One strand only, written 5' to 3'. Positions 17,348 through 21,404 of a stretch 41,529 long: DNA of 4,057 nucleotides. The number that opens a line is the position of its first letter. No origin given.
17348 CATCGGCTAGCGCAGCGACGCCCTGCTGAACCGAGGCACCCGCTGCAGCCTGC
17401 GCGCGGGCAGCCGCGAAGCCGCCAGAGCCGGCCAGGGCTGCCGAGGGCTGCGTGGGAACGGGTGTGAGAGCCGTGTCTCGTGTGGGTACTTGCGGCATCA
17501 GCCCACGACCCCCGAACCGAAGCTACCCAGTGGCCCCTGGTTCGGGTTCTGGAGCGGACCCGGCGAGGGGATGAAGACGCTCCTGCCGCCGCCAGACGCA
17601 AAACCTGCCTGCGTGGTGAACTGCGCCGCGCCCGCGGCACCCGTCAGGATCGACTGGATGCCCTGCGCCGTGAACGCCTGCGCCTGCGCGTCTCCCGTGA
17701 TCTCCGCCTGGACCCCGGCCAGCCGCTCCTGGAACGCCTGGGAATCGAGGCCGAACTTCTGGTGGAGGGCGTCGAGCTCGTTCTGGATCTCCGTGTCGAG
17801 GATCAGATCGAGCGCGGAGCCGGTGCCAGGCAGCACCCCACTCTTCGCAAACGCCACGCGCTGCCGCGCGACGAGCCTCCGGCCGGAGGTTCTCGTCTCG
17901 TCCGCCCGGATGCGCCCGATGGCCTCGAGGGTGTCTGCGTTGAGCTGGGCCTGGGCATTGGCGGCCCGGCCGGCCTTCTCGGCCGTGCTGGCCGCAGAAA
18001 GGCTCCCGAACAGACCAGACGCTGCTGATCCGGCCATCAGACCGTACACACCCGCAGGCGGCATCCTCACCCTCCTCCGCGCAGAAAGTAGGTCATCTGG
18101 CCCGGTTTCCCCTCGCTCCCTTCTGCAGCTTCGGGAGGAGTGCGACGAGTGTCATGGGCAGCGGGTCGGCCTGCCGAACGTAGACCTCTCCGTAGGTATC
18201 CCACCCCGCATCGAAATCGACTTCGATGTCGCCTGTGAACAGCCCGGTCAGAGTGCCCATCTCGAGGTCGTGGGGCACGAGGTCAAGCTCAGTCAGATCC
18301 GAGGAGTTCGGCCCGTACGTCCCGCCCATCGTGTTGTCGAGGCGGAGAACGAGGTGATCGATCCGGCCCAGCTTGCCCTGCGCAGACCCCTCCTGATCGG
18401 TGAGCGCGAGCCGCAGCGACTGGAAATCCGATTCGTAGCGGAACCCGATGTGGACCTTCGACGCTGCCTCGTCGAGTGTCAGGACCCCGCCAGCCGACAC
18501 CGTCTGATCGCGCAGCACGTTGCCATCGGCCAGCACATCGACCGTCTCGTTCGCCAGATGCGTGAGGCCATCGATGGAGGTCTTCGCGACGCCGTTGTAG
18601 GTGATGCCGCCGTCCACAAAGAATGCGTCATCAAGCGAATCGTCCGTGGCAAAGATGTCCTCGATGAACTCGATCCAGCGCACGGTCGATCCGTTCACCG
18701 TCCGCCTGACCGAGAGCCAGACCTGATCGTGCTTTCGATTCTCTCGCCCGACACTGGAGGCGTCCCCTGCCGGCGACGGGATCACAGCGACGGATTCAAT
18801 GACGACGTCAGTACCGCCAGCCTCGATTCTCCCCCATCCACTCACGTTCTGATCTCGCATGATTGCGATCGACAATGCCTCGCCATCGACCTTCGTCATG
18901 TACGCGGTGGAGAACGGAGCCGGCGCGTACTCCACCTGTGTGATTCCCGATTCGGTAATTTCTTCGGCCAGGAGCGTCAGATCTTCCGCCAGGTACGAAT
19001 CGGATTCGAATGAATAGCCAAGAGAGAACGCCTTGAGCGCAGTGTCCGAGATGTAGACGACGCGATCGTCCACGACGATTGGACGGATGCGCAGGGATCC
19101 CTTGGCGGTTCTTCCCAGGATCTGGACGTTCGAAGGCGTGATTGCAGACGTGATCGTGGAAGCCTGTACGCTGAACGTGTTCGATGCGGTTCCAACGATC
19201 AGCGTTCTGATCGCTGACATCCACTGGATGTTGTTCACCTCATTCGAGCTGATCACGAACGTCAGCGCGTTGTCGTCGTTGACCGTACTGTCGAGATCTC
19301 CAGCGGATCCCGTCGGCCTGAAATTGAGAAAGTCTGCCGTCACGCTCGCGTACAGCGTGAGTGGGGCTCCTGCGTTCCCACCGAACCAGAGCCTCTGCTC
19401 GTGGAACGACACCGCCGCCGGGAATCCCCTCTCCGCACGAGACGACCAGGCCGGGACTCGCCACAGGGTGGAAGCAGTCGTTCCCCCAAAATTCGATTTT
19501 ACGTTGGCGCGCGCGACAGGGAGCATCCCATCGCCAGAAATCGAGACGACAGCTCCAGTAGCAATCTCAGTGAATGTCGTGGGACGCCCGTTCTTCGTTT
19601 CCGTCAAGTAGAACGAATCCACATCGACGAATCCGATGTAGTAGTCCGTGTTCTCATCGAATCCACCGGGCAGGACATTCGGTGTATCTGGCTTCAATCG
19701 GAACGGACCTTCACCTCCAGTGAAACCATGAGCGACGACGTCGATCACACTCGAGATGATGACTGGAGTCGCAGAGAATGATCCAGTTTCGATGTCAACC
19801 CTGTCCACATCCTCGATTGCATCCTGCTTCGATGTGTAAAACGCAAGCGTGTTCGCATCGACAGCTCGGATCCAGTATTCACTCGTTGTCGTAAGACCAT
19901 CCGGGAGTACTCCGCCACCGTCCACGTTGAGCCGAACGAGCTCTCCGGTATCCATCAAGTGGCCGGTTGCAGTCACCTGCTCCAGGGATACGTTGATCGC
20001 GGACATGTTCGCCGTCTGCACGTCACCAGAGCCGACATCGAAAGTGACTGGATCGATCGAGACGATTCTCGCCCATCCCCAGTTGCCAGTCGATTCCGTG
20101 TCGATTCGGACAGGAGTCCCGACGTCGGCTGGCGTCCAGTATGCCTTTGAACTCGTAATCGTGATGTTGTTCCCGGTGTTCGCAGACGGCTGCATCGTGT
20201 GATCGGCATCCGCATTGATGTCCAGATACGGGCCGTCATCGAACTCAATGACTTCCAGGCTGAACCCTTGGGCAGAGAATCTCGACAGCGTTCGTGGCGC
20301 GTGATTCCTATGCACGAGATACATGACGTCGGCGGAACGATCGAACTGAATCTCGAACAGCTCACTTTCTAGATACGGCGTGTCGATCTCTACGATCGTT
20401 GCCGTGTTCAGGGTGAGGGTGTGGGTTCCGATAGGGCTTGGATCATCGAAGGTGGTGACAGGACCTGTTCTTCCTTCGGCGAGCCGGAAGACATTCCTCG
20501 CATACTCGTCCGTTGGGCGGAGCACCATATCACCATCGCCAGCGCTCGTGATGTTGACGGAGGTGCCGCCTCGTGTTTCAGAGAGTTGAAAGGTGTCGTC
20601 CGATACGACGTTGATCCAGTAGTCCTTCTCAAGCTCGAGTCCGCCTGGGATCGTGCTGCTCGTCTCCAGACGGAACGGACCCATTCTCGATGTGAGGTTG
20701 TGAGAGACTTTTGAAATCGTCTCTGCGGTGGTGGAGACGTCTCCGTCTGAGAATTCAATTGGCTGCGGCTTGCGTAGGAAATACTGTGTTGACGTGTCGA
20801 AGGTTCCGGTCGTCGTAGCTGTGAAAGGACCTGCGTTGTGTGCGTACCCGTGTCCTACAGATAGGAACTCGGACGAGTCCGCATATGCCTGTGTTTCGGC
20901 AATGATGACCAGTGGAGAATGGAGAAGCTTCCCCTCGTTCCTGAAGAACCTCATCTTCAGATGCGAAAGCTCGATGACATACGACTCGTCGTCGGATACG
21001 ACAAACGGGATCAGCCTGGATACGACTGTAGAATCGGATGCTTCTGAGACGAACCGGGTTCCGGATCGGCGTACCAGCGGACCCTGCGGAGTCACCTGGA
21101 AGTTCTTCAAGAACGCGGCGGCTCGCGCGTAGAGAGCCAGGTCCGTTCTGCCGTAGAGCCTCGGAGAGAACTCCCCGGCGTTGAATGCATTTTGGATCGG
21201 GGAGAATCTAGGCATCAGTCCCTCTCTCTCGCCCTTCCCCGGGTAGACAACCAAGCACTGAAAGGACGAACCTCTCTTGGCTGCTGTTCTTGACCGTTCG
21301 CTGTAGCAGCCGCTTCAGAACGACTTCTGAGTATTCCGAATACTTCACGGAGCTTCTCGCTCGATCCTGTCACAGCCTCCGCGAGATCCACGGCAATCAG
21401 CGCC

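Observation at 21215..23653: Tandem duplication of the gp11-like adaptor gene, with a ~400-aa N-terminal domain on the second copy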

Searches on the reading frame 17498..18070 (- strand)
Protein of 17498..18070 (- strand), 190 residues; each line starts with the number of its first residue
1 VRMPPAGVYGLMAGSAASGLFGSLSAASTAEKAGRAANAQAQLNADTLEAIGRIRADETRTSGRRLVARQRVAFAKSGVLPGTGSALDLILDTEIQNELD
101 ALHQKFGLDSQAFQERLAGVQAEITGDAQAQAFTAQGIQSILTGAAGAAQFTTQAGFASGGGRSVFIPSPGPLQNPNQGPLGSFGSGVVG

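Call 49: search_protein_families(library=phrogs, proteins=[window:17498-18070:-], max_evalue=0.001)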
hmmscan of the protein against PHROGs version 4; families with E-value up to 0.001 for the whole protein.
window:17498-18070:- (190 aa): 1 family
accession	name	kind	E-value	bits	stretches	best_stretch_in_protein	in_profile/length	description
phrog_418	-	head and packaging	3.8e-11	44.3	1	7-156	8-157/166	internal virion protein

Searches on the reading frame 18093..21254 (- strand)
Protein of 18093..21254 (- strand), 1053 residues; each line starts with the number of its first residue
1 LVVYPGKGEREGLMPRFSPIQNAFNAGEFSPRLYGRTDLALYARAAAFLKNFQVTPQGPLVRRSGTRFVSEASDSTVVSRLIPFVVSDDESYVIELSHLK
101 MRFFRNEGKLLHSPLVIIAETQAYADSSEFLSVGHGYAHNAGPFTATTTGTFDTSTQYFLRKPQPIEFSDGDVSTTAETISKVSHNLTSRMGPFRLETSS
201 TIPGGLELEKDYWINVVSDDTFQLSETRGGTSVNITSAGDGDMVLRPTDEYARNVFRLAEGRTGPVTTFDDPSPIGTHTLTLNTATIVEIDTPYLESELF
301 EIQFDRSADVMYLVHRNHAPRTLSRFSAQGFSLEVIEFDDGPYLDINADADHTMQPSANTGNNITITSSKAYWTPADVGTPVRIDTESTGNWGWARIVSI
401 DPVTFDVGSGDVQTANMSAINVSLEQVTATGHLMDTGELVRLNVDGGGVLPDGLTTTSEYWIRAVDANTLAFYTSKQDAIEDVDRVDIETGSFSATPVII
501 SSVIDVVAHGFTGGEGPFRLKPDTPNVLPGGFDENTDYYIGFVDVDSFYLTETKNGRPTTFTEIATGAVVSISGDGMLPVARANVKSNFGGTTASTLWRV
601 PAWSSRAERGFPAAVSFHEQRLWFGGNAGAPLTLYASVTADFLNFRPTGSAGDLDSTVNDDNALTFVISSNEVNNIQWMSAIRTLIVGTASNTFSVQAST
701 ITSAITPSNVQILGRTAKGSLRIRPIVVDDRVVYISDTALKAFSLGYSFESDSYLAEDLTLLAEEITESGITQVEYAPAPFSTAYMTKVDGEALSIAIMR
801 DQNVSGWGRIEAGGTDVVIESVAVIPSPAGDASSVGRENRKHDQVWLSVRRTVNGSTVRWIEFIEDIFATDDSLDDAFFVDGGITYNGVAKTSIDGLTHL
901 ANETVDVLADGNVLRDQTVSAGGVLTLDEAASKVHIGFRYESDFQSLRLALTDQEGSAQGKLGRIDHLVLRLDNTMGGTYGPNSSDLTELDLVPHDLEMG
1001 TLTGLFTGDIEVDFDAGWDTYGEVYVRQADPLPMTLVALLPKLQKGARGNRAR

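Call 4: search_protein_families(library=pfam, proteins=[window:18093-21254:-], max_evalue=0.01)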
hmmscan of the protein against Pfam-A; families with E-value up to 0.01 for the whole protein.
window:18093-21254:- (1053 aa): 0 families

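Call 5: search_protein_families(library=phrogs, proteins=[window:18093-21254:-], max_evalue=0.01)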
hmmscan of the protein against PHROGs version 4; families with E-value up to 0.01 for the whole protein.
window:18093-21254:- (1053 aa): 6 families
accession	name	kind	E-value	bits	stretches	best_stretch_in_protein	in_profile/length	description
phrog_376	-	tail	8.4e-182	607.2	1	14-1045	1-709/712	tail protein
phrog_15566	-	tail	2.2e-70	238.8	2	589-891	27-303/552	tail protein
phrog_20269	-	unknown function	2.6e-42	146.2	1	19-384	5-200/374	-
phrog_30010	-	unknown function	7.7e-12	45.7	1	744-890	193-323/517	-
phrog_7765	-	unknown function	0.0019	17.6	0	202-245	412-455/578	-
phrog_9370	-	tail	0.0021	17.8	0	415-482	267-329/460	tail fiber protein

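Call 23: search_protein_families(library=ncbifam, proteins=[window:18093-21215:-], max_evalue=0.1)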
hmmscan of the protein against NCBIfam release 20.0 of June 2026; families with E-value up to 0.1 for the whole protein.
window:18093-21215:- (1040 aa): 0 families
